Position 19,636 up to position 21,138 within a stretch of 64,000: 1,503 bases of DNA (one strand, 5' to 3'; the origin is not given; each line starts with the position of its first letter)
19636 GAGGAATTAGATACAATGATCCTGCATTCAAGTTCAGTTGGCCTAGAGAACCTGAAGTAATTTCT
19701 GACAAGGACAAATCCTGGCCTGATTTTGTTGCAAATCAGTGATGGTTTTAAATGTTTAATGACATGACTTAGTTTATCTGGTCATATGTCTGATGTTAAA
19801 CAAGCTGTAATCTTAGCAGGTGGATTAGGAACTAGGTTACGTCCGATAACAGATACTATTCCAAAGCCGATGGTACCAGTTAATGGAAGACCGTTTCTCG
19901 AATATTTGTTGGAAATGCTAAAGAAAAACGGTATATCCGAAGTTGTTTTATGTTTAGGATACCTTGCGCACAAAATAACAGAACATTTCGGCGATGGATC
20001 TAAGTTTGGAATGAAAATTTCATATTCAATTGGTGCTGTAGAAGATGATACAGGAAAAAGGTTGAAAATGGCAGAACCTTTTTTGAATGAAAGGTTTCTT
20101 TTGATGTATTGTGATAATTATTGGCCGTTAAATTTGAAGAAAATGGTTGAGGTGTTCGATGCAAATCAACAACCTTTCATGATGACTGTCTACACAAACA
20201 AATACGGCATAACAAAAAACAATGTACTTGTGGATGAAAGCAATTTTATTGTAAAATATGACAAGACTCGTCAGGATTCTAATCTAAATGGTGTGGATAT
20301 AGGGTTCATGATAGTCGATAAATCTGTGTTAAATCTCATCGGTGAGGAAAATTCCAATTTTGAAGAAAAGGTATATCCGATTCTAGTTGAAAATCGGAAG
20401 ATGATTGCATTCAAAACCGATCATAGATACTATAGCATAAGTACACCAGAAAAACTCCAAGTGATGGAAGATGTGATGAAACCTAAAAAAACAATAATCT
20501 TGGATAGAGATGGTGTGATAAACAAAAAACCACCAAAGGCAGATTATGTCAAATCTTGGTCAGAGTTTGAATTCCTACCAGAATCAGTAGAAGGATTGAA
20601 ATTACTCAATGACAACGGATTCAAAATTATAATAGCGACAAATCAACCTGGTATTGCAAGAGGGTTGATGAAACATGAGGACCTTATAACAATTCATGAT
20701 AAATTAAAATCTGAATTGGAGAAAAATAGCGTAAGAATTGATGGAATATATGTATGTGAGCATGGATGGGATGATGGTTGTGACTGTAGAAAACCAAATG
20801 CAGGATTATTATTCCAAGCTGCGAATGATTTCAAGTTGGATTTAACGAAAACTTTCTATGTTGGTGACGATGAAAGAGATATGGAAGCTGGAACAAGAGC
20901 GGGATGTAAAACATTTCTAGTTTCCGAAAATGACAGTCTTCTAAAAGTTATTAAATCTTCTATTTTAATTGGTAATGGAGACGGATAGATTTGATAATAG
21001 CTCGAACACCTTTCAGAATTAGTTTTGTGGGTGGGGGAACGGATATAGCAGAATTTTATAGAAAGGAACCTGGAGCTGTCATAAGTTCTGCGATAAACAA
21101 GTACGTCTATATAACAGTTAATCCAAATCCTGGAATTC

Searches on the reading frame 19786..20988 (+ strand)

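Call 13: search_protein_families(library=pfam, proteins=[window:19786-20988:+], max_evalue=0.00001)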
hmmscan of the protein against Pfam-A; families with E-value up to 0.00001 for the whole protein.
window:19786-20988:+ (400 aa): 6 families
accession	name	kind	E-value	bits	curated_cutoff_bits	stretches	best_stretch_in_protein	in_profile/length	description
PF00483.29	NTP_transferase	-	1.2e-21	77.9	21.2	1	7-138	2-138/245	Nucleotidyl transferase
PF08645.17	PNK3P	-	8.8e-11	42.2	22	1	238-362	4-126/161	Polynucleotide kinase 3 phosphatase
PF13242.12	Hydrolase_like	-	1.5e-10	41.3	22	1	334-381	2-50/75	HAD-hyrolase-like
PF12804.13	NTP_transf_3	-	3e-09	37.7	27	1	7-66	1-53/160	MobA-like NTP transferase domain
PF13419.12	HAD_2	-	4.1e-09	37.2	23.8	1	335-379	134-178/178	Haloacid dehalogenase-like hydrolase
PF00702.32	Hydrolase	-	1.8e-07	32.2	26.4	1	253-373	89-191/191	haloacid dehalogenase-like hydrolase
